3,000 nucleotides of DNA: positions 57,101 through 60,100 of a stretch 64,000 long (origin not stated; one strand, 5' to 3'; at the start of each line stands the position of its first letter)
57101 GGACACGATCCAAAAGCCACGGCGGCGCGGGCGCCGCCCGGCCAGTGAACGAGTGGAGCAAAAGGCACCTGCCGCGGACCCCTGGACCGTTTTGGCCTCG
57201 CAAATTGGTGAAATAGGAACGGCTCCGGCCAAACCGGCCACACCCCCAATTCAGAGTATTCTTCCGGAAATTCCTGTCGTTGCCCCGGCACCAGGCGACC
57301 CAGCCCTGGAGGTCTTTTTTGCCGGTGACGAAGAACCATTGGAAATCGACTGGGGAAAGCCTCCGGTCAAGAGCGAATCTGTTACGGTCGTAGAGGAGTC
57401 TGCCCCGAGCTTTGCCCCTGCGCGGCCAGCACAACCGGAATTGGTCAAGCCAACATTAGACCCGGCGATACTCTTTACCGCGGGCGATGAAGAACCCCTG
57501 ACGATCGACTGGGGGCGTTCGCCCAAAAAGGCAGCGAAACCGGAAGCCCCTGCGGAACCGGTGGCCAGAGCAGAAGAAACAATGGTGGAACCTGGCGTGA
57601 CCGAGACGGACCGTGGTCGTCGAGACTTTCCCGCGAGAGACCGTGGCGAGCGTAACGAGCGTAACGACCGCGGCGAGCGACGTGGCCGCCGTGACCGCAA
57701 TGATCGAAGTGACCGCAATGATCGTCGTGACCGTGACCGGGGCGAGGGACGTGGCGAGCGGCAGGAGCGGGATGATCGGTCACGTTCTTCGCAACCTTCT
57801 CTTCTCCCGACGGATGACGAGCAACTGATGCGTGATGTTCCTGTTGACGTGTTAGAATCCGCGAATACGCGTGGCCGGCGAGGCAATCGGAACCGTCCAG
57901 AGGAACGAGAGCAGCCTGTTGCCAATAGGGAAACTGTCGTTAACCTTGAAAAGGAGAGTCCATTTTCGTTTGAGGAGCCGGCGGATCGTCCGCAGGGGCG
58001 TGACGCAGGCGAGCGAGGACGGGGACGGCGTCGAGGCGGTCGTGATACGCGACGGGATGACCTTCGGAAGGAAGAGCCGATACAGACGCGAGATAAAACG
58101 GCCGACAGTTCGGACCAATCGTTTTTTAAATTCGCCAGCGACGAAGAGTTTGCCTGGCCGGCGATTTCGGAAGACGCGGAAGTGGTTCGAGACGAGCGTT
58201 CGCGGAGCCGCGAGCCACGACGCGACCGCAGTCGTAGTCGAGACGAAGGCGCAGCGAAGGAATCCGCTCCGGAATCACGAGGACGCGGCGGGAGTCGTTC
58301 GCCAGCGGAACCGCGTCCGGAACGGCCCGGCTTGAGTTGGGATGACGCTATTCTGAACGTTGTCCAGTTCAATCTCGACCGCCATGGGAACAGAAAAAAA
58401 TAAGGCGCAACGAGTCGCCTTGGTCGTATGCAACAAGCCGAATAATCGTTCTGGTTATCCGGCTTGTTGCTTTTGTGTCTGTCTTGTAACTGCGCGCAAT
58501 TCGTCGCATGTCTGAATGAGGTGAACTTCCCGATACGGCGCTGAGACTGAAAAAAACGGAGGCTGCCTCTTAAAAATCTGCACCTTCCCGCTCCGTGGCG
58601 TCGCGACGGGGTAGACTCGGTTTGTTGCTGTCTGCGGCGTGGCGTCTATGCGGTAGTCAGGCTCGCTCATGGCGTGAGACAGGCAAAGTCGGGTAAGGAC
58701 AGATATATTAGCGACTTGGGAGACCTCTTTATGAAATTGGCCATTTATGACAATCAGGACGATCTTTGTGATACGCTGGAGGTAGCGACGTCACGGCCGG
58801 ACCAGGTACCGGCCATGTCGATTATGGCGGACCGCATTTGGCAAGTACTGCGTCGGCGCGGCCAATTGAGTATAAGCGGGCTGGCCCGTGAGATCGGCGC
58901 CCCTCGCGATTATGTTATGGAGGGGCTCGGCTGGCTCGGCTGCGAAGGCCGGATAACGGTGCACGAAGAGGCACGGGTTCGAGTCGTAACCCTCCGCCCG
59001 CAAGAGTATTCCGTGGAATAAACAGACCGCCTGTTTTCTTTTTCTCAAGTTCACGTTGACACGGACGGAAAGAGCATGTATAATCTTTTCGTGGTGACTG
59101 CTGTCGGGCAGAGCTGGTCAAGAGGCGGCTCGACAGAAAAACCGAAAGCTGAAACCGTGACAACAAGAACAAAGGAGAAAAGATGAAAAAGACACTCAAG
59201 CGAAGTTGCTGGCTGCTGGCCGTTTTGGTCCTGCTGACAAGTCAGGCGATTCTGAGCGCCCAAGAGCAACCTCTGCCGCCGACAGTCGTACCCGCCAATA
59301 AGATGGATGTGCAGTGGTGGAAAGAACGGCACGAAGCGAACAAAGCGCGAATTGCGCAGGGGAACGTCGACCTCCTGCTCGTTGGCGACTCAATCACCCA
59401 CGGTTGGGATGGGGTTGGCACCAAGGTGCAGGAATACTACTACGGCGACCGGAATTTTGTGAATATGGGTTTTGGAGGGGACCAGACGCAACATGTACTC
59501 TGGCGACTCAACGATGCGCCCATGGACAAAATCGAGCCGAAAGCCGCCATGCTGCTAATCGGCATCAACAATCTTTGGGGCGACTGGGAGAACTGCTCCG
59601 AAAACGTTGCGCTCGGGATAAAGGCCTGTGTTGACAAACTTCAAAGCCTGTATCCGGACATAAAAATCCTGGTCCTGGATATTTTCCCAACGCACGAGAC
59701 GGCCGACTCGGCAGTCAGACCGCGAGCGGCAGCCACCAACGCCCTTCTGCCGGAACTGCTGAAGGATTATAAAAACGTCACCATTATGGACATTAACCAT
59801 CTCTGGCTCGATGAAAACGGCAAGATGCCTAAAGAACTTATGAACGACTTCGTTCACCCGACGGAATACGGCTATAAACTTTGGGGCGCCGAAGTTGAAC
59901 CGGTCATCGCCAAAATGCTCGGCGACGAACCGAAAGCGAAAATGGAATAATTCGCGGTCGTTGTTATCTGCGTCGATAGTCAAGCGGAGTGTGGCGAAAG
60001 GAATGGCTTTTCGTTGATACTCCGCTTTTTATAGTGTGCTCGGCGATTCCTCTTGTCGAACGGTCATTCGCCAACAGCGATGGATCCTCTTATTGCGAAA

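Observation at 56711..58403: Textbook-perfect sigma70 promoter driving an AT-hook plus RD/RE-repeat disordered protein with a duplicated AGDEEPL(E/T)IDWG motif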

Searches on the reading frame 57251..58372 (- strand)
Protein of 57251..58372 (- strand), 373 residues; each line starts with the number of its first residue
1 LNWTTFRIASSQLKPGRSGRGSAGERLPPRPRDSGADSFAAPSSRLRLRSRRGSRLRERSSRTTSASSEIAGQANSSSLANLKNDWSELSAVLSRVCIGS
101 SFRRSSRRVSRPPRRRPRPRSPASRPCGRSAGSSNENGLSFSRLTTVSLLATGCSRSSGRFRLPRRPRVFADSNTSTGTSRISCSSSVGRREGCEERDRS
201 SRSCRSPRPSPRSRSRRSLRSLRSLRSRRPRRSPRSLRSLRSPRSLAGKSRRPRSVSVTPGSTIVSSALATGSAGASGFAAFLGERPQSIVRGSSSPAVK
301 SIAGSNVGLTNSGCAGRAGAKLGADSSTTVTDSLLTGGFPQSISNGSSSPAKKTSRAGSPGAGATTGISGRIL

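Call 6: search_protein_families(library=pfam, proteins=[window:57251-58372:-], max_evalue=0.1)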
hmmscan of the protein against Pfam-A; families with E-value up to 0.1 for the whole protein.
window:57251-58372:- (373 aa): 0 families

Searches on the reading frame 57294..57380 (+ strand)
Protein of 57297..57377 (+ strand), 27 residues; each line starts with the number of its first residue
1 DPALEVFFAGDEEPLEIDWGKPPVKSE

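Call 95: search_solved_structures(query=window:57297-57377:+, max_evalue=10, show_alignments=3)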
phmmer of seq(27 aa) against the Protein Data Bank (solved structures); distinct sequences matched with E-value up to 10: 2.
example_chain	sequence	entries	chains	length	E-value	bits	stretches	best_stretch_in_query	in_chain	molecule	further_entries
8q82_A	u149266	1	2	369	0.31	14.3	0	2-23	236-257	Photorhabdus luminescens subsp. laumondii TTO1 complete genome segment 3/17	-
8fkp_SO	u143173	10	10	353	1.1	12.7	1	1-25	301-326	Ribosome biogenesis protein BRX1 homolog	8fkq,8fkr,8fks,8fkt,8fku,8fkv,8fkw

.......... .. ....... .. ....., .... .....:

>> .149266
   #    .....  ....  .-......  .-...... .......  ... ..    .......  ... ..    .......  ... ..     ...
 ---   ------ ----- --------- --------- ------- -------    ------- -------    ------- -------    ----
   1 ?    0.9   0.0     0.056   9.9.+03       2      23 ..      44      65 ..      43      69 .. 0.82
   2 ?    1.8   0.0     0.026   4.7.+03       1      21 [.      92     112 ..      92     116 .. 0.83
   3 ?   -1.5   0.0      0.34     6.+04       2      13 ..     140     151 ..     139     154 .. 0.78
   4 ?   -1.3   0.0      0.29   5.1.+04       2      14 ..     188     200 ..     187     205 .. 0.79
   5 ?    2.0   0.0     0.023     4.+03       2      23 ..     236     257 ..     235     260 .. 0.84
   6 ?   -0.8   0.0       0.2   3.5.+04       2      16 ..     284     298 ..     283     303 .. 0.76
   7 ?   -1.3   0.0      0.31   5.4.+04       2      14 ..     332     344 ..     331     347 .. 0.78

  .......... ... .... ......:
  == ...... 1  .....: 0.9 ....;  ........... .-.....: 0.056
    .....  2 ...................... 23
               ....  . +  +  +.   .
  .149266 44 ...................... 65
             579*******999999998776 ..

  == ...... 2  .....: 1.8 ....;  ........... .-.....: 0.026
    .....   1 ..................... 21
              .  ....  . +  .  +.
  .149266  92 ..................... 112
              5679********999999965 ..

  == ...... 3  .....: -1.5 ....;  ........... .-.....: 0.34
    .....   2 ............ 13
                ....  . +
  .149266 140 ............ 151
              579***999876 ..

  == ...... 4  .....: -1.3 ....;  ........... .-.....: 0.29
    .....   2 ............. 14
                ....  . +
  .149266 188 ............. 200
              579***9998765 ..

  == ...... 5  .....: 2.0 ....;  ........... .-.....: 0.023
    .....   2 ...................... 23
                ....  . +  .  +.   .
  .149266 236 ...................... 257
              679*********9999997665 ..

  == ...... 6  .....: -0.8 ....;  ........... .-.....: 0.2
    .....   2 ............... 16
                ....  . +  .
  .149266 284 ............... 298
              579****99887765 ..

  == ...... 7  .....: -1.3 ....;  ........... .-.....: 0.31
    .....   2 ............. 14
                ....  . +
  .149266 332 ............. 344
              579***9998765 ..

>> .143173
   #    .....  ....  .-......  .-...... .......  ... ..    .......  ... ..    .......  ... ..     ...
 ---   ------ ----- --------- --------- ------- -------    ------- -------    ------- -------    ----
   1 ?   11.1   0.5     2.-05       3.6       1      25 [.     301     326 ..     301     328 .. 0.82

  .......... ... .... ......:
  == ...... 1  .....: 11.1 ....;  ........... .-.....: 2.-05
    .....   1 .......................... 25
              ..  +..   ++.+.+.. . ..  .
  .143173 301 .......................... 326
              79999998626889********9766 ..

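Call 98: search_solved_structures(query=A5, max_evalue=10, show_alignments=4)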
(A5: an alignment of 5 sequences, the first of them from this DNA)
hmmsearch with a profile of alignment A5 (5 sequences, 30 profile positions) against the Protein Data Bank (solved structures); distinct sequences matched with E-value up to 10: 0.

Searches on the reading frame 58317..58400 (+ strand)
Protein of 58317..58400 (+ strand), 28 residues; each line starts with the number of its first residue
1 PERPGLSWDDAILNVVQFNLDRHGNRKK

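Call 96: search_solved_structures(query=window:58317-58400:+, max_evalue=10, show_alignments=3)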
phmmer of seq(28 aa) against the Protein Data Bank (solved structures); distinct sequences matched with E-value up to 10: 0.

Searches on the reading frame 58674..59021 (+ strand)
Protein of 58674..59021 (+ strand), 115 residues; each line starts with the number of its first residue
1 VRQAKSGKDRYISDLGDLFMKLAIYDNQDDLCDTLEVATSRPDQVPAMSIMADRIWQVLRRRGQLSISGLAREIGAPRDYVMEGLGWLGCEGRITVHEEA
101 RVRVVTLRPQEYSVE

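Call 6: search_protein_families(library=pfam, proteins=[window:58674-59021:+], max_evalue=0.1)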
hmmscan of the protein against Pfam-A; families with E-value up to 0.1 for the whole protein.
window:58674-59021:+ (115 aa): 1 family
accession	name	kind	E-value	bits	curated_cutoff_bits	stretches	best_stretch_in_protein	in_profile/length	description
PF10771.15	DUF2582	-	8.8e-07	29.4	24.2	1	52-105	10-63/65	Winged helix-turn-helix domain (DUF2582)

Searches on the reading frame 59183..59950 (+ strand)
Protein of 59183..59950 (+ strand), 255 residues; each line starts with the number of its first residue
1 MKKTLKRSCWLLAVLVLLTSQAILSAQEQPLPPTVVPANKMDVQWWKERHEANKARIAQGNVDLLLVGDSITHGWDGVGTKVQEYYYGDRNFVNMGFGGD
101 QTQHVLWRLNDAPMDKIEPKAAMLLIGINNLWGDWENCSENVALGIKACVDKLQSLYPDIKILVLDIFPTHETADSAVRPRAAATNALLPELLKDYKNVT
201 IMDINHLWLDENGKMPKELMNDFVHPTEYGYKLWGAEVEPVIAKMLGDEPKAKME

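Call 6: search_protein_families(library=pfam, proteins=[window:59183-59950:+], max_evalue=0.1)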
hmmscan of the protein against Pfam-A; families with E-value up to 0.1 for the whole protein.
window:59183-59950:+ (255 aa): 3 families
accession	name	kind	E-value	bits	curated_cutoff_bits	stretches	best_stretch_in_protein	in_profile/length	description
PF13472.12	Lipase_GDSL_2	-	1.8e-22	81.1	32.9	1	67-233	2-178/178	GDSL-like Lipase/Acylhydrolase family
PF00657.28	Lipase_GDSL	-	9.1e-06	26.4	23.6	1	65-237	2-207/208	GDSL-like Lipase/Acylhydrolase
PF14606.12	Lipase_GDSL_3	-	0.0046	17.7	27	1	89-242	33-177/178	GDSL-like Lipase/Acylhydrolase family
